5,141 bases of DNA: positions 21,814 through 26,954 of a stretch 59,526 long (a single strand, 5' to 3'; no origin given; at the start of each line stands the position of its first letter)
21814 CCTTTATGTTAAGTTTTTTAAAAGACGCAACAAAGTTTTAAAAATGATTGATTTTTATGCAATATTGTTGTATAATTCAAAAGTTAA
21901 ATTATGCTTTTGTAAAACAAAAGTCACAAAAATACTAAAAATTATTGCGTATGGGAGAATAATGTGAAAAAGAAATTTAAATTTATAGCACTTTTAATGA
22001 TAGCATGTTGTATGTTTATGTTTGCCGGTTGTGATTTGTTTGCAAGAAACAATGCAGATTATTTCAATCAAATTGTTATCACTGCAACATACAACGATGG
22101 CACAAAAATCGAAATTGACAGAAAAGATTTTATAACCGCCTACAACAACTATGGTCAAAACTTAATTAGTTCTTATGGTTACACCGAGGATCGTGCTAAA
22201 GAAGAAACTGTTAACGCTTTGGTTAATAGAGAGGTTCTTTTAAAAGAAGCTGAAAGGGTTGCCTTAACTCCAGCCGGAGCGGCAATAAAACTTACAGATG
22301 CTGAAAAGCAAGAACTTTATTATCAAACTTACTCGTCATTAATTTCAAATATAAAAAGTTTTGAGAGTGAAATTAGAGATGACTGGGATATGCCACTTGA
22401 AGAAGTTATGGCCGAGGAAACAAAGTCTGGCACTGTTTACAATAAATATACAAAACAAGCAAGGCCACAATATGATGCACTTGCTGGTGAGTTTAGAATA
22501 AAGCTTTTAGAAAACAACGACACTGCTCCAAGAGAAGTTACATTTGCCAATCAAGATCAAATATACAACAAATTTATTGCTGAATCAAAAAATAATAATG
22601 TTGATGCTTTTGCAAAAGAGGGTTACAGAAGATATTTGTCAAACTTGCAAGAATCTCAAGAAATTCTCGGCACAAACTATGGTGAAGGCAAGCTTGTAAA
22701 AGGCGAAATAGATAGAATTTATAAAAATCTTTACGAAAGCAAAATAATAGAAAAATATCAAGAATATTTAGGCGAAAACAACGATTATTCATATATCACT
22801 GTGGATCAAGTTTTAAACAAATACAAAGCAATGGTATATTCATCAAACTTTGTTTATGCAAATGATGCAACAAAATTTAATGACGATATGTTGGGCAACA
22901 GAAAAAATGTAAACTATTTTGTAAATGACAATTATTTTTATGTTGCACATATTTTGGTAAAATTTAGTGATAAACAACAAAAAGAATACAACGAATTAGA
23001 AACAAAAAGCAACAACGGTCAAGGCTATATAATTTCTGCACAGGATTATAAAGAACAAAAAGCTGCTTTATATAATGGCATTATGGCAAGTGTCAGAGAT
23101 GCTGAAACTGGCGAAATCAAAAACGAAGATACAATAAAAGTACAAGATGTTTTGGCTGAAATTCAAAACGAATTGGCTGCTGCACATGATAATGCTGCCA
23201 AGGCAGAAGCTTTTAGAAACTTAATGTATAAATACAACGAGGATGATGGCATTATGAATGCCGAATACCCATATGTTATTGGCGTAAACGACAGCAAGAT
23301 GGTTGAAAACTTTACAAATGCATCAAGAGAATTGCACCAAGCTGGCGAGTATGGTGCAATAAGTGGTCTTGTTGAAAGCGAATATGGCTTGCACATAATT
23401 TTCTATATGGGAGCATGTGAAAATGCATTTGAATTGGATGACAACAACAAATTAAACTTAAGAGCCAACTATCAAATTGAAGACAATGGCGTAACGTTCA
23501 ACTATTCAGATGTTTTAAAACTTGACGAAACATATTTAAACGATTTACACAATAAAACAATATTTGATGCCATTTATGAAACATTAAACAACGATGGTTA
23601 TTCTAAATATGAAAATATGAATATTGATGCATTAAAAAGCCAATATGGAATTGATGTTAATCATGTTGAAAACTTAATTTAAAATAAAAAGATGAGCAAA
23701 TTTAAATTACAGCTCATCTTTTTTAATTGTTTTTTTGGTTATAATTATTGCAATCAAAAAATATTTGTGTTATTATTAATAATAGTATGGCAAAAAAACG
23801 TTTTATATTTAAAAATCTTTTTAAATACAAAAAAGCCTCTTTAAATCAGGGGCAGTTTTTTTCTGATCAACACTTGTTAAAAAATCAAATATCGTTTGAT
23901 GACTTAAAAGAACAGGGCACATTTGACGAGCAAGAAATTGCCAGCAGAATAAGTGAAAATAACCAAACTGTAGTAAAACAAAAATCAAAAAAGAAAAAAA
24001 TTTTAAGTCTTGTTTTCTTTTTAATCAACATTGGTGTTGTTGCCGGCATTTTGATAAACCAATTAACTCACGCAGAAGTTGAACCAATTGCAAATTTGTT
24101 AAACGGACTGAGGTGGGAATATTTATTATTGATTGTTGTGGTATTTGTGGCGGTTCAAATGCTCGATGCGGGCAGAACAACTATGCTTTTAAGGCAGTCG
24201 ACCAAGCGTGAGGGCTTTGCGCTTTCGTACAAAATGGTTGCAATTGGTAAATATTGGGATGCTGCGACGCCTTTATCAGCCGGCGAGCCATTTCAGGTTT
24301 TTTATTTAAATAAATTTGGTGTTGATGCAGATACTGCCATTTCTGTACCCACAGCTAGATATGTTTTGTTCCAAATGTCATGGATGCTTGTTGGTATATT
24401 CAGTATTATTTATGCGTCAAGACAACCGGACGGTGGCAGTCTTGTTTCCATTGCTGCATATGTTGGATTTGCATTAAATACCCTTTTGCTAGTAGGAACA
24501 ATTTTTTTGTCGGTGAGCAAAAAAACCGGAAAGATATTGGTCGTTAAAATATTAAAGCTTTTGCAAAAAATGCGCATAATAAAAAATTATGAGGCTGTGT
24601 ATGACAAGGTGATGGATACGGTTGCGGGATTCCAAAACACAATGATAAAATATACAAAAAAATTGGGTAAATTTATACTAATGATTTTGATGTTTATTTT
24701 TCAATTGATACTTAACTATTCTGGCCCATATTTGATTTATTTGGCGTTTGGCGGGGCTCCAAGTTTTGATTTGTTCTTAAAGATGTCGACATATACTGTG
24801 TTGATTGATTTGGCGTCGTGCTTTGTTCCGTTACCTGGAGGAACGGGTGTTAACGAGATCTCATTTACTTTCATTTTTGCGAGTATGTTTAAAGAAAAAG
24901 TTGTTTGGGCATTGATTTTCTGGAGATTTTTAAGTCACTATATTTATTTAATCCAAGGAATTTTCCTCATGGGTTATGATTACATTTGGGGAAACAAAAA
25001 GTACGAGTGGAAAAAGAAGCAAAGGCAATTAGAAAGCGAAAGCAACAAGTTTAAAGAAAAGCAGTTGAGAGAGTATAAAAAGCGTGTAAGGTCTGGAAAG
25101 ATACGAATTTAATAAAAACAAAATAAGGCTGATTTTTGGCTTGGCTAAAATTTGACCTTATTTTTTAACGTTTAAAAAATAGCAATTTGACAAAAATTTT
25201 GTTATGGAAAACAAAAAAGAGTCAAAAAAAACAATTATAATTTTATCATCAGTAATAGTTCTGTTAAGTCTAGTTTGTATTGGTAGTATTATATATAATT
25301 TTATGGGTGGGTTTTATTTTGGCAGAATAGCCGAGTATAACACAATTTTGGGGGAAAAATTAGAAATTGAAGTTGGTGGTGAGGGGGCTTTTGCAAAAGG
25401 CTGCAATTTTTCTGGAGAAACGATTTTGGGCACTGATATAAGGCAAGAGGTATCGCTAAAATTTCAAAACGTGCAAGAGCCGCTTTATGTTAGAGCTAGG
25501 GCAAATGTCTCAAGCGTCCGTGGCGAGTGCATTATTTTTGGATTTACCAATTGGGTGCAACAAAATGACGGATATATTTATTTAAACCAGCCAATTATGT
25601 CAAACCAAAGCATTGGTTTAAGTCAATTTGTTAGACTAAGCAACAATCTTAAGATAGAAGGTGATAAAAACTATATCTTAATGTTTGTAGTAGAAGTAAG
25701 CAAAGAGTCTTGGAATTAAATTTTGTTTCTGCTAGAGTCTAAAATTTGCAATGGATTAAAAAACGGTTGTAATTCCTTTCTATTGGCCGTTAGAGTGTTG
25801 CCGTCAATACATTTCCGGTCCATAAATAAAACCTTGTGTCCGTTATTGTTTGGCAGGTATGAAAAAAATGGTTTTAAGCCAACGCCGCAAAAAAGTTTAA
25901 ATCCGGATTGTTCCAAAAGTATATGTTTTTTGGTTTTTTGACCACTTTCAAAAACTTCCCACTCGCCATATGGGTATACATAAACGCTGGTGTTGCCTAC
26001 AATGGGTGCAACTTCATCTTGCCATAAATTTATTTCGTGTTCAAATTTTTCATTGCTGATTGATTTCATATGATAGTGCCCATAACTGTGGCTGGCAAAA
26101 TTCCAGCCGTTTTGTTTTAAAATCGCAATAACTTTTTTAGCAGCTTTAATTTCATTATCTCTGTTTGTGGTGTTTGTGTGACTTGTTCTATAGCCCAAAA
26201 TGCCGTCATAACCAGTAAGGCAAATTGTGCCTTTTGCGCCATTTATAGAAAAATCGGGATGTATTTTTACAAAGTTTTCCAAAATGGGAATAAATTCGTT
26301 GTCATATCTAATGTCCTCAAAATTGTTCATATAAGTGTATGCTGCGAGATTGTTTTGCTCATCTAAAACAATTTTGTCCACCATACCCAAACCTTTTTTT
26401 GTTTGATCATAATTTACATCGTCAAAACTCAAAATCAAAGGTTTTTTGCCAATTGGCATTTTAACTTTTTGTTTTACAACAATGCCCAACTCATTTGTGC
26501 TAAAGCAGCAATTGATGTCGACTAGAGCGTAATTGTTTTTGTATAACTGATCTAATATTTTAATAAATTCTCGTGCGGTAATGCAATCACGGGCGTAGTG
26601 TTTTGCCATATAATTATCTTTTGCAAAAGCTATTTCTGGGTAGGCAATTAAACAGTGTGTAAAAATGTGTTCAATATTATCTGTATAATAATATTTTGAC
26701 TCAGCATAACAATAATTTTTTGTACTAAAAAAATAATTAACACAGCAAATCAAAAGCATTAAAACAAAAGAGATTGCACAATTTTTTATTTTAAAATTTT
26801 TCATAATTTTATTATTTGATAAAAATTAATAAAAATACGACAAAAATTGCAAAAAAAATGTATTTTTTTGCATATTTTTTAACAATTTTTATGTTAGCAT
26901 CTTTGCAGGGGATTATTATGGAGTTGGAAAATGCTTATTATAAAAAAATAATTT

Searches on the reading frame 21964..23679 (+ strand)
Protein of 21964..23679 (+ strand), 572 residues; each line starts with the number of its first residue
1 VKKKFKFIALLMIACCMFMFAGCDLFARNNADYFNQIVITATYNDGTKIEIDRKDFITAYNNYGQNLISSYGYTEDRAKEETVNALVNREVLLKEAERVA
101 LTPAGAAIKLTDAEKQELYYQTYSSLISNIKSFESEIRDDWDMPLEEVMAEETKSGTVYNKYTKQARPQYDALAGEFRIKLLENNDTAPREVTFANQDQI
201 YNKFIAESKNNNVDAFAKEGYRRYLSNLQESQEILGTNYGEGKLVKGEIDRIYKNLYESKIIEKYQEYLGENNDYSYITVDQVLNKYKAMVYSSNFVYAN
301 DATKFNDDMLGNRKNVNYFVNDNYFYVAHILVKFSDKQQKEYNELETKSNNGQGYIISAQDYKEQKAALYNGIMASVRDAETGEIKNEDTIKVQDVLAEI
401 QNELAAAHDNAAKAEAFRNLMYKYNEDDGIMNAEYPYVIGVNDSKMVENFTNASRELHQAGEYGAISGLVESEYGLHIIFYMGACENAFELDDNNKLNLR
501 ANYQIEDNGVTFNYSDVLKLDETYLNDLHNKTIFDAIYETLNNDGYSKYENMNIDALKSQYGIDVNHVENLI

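Call 18: search_protein_families(library=ncbifam, proteins=[window:21964-23679:+], max_evalue=0.00001)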
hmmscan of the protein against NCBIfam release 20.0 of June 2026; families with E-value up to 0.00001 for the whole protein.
window:21964-23679:+ (572 aa): 1 family
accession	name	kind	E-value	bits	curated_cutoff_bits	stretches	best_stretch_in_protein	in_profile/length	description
NF000809.0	PRK00059.1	equivalog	7.5e-13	48.6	303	2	385-488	191-291/336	peptidylprolyl isomerase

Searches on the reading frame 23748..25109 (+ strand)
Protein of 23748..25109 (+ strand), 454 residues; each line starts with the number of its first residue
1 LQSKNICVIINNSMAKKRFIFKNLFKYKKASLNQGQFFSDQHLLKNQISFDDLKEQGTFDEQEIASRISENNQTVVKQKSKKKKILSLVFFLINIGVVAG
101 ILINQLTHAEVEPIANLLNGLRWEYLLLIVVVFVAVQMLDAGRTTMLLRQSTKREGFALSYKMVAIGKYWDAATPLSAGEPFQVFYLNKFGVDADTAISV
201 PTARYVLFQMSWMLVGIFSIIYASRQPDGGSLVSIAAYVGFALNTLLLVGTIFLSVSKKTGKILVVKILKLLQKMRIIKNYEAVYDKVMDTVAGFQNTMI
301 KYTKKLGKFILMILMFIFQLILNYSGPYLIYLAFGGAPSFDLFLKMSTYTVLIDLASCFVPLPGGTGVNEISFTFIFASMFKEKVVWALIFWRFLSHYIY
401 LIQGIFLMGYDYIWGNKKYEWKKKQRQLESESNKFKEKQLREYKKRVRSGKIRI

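Call 18: search_protein_families(library=ncbifam, proteins=[window:23748-25109:+], max_evalue=0.00001)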
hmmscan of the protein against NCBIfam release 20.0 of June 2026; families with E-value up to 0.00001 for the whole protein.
window:23748-25109:+ (454 aa): 2 families
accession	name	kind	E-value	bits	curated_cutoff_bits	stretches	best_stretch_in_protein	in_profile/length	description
TIGR00374.1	TIGR00374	subfamily_domain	1.2e-24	87.3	43.2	1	105-410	17-312/323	flippase-like domain-containing protein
NF053789.1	GlcN_PG_flip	equivalog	3e-08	33.4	320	1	90-404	5-310/327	glucosaminyl phosphatidylglycerol flippase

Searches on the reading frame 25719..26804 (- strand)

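Call 18: search_protein_families(library=ncbifam, proteins=[window:25719-26804:-], max_evalue=0.00001)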
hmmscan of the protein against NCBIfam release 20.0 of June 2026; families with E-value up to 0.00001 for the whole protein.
window:25719-26804:- (362 aa): 0 families

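Call 89: search_protein_families(library=ncbifam, proteins=[window:25719-26804:-], max_evalue=0.001)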
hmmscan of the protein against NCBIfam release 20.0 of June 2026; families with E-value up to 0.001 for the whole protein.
window:25719-26804:- (362 aa): 1 family
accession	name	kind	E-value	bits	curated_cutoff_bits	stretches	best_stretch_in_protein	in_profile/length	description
TIGR02884.1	spore_pdaA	equivalog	0.00069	19.4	298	0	219-278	75-135/224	delta-lactam-biosynthetic de-N-acetylase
